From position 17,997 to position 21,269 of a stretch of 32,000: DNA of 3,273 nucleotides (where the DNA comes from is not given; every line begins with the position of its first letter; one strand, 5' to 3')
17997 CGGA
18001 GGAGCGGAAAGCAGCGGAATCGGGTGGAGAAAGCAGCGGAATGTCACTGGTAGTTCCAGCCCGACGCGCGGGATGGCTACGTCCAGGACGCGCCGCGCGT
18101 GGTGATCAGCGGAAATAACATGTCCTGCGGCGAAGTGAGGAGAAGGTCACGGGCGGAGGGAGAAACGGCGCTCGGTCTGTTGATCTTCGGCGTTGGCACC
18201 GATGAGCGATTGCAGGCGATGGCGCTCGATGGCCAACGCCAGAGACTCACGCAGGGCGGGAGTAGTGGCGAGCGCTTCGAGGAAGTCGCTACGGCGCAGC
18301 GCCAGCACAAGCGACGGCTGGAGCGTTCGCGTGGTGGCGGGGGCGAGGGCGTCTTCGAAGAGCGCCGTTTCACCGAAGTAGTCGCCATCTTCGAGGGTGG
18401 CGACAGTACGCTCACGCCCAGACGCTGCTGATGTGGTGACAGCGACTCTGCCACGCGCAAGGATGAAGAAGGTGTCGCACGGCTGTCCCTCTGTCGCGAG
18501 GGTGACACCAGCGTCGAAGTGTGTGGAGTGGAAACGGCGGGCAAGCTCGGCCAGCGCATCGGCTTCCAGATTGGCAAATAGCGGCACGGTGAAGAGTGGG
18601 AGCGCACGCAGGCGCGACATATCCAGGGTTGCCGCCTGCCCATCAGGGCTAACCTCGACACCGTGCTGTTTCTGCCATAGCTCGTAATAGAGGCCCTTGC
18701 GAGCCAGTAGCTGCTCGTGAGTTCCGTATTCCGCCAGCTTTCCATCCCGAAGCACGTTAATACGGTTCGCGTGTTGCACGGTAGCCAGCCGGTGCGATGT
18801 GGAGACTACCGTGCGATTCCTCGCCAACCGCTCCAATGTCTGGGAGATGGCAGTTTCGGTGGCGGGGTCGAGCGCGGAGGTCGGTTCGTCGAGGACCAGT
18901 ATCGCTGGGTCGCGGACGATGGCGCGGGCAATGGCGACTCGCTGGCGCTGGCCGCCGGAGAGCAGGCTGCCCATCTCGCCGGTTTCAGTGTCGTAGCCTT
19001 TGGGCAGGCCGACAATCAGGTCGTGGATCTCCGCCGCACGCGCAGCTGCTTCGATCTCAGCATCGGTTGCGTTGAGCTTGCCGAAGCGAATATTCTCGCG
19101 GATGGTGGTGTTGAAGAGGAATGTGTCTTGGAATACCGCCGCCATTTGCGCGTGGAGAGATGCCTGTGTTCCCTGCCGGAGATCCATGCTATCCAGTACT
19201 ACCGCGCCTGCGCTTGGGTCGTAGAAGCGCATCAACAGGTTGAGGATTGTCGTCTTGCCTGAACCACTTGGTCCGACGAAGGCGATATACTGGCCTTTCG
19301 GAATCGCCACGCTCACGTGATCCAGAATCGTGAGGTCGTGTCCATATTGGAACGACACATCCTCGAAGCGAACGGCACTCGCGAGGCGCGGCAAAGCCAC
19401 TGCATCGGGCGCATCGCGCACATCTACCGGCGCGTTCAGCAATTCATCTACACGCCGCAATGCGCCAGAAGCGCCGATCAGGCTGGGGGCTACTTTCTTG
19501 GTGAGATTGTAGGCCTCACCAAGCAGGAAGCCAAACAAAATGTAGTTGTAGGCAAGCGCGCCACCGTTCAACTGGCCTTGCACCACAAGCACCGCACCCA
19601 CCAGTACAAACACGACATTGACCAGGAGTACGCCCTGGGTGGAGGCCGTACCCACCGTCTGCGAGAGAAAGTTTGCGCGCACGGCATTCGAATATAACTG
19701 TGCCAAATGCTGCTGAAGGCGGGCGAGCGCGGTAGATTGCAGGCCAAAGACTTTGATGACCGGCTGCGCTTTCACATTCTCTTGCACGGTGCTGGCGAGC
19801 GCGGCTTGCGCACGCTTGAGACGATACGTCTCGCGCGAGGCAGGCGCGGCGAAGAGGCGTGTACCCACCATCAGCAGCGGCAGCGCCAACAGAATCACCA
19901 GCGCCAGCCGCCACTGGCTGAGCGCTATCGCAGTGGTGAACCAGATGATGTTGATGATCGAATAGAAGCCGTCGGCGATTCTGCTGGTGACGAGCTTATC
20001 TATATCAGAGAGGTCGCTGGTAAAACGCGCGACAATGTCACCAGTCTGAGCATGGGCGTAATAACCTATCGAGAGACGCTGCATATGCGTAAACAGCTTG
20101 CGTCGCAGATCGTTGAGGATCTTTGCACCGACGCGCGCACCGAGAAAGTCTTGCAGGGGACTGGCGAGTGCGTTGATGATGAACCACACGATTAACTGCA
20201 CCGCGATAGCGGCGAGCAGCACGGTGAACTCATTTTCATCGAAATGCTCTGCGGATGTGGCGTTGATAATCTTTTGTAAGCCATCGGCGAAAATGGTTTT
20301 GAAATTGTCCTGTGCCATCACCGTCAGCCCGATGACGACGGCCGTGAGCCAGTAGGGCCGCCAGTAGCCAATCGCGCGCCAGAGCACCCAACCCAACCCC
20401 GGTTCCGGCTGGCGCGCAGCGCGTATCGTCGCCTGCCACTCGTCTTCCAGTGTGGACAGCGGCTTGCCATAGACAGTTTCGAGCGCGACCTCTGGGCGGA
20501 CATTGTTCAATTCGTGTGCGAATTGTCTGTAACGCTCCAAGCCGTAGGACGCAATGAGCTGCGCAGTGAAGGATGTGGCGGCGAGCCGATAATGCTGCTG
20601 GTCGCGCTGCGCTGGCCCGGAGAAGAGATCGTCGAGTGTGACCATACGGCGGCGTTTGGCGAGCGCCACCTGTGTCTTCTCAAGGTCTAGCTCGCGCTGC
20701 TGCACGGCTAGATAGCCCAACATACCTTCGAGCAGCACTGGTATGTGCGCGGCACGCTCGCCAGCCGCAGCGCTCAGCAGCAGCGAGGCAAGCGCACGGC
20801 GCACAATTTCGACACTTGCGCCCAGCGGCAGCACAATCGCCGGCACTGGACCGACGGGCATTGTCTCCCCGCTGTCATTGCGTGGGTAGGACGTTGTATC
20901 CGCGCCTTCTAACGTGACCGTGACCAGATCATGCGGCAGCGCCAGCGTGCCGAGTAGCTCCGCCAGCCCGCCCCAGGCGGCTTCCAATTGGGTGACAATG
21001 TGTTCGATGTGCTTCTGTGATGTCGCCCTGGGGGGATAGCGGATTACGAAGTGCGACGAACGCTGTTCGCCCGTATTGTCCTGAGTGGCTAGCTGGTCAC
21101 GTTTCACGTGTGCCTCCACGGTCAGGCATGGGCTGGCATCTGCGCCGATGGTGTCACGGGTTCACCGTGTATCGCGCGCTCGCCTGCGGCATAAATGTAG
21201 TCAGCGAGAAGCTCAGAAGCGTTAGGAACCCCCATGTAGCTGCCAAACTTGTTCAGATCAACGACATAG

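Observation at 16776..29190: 12.4-kb same-strand module joining three signalling proteins to two ATP-grasp ligases, a four-domain ABC exporter and a tiny zinc-ribbon protein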

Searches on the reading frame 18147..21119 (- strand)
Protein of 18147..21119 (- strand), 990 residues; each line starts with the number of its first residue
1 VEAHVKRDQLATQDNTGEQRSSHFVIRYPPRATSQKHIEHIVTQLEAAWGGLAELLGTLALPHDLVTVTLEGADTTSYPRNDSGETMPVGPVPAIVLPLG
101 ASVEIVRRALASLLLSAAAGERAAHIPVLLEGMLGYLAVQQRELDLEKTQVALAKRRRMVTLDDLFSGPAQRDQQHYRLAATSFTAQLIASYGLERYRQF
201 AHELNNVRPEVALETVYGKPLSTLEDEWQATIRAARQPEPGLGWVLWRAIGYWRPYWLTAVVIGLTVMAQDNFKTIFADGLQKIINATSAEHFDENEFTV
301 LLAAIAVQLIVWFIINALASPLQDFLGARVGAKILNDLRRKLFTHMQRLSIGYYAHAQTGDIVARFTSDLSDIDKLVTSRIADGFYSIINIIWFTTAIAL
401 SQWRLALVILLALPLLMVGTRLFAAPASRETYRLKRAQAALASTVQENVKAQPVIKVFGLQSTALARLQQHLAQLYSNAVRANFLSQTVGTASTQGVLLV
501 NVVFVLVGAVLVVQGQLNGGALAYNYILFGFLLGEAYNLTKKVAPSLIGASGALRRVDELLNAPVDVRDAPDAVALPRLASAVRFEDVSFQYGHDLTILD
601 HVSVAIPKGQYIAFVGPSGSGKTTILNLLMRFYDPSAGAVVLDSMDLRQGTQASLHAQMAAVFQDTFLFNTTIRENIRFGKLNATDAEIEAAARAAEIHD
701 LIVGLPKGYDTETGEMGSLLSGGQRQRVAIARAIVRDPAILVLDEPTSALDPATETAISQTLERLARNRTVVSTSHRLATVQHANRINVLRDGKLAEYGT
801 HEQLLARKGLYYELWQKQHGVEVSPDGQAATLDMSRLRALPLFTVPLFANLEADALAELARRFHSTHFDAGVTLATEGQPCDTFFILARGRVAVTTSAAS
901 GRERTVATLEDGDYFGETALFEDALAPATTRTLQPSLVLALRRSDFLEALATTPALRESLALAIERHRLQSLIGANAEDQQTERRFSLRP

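Call 6: search_protein_families(library=pfam, proteins=[window:18147-21119:-], max_evalue=0.01)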
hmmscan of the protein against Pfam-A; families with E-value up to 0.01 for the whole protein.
window:18147-21119:- (990 aa): 10 families
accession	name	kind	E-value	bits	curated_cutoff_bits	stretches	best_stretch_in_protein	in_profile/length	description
PF00664.28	ABC_membrane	-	8e-35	121.3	28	1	277-533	22-271/274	ABC transporter transmembrane region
PF00005.33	ABC_tran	-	3.9e-33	115.4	25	1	599-748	1-137/137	ABC transporter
PF00027.35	cNMP_binding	-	7.6e-21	74.3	27.5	1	867-952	3-88/89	Cyclic nucleotide-binding domain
PF13304.12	AAA_21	-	8.2e-08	33.1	27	1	725-776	243-298/304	AAA domain, putative AbiEii toxin, Type IV TA system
PF02463.25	SMC_N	-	1e-05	25.5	40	1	611-787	26-208/220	RecF/RecN/SMC N terminal domain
PF13191.12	AAA_16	-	0.00047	21.1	32.6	1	605-768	20-162/167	AAA ATPase domain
PF13401.12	AAA_22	-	0.0017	19.1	27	1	611-657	7-52/130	AAA domain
PF03193.22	RsgA_GTPase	-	0.0027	18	30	1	608-671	105-165/174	RsgA GTPase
PF09818.15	ABC_ATPase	-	0.007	15.9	23.2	0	686-754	125-192/283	P-loop domain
PF13481.12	AAA_25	-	0.0096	16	27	0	606-696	30-141/195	AAA domain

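Call 7: search_protein_families(library=ncbifam, proteins=[window:18147-21119:-], max_evalue=0.01)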
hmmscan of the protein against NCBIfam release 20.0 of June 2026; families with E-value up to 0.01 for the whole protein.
window:18147-21119:- (990 aa): 197 families (the best 25 are shown)
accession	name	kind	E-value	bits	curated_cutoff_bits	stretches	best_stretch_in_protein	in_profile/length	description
TIGR02204.1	MsbA_rel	hypoth_equivalog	1.7e-120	403.4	780.4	1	252-818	12-575/576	ABC transporter, permease/ATP-binding protein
TIGR02203.1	MsbA_lipidA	equivalog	3.8e-109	365.8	602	1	248-818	4-569/572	lipid A export permease/ATP-binding protein MsbA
TIGR00958.1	3a01208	subfamily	1.1e-106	357.8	874.6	1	240-814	147-710/711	antigen peptide transporter 2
TIGR01846.1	type_I_sec_HlyB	subfamily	1e-104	351.3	725.55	1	302-819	178-693/694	type I secretion system permease/ATPase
NF045513.1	HepA_fam_ABC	equivalog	1.6e-102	344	725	1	304-819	96-610/610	heterocyst formation ABC transporter subunit HepA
NF052233.1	CphA_assoc_ABC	equivalog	1.1e-99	334.8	880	1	162-819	90-744/766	cyanophycin metabolism-associated ABC transporter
NF010178.0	PRK13657.1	equivalog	8.5e-91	305.1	733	1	283-819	44-571/588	glucan ABC transporter ATP-binding protein/ permease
TIGR03375.1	type_I_sec_LssB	subfamily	1.4e-90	304.6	693.1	1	299-806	189-690/696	type I secretion system permease/ATPase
TIGR03796.1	NHLM_micro_ABC1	equivalog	5.3e-90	302.6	853.3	1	300-814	191-708/710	NHLP family bacteriocin export ABC transporter peptidase/permease/ATPase subunit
NF008381.0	PRK11176.1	equivalog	8.3e-88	295.2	867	1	287-819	50-580/582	lipid A ABC transporter ATP-binding protein/permease MsbA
TIGR01193.1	bacteriocin_ABC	subfamily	4.2e-85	286.7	523.85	1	298-816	191-707/708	peptide cleavage/export ABC transporter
TIGR02868.1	CydC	equivalog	1.5e-81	274.6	329.05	1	333-778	83-530/530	thiol reductant ABC exporter subunit CydC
TIGR02857.1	CydD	equivalog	2.9e-79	267.4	435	1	263-789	8-528/529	thiol reductant ABC exporter subunit CydD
TIGR03797.1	NHLM_micro_ABC2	equivalog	1.5e-78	264.9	709.4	1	301-818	174-685/686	NHLP bacteriocin export ABC transporter permease/ATPase subunit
NF008055.0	PRK10789.1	equivalog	7.7e-78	262.4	845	1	250-819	12-572/590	SmdA family multidrug ABC transporter permease/ATP-binding protein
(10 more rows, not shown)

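Call 79: search_protein_families(library=padloc, proteins=[window:18147-21119:-], max_evalue=0.00001)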
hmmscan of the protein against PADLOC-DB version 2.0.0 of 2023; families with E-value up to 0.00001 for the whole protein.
window:18147-21119:- (990 aa): 3 families
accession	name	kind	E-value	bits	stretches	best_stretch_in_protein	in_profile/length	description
PDLC04135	mad3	-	2.1e-35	120.9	2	688-800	235-352/374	mads_3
PDLC04140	mad8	-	3.6e-09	34.6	1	598-779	16-235/314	mads_8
PDLC02980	AriA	-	9.8e-08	30.3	0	720-776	238-298/304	-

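Call 92: find_related_loci(query=window:18147-21119:-, collection=metagenome_contigs, flank=6000)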
Query window:18147-21119:- (990 aa) in metagenome_contigs; peptide patterns used: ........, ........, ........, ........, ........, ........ (x = any residue, [..] = any of these).
600 stretches matched a pattern (row limit reached: there are more); 437 encode a relative of the query (tblastn E <= 1e-3); the best 80 are kept; 80 distinct loci.
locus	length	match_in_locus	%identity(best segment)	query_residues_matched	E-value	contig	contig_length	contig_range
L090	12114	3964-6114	45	241-971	3e-177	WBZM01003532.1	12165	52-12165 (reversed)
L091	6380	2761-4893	43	246-966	2e-171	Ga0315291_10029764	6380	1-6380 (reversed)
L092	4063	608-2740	43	246-966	1e-175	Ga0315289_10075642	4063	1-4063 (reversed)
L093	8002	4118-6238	45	241-957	1e-163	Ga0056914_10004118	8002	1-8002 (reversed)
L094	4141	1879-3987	42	240-954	1e-164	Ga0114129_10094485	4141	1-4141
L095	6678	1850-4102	39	216-980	6e-159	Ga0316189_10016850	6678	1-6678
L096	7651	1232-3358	41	252-971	2e-155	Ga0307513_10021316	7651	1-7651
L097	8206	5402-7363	42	306-960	8e-155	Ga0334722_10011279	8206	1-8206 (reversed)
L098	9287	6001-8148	42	241-969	8e-155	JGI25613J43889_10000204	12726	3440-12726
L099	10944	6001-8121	38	248-964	3e-151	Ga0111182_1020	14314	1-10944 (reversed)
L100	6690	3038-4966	41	314-964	2e-151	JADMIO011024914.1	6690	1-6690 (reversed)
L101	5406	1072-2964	44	323-960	3e-151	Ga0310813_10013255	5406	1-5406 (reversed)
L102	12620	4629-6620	37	301-970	1e-148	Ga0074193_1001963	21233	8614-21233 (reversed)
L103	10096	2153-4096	43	323-970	4e-146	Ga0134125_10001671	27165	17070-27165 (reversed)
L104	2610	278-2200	39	325-972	1e-155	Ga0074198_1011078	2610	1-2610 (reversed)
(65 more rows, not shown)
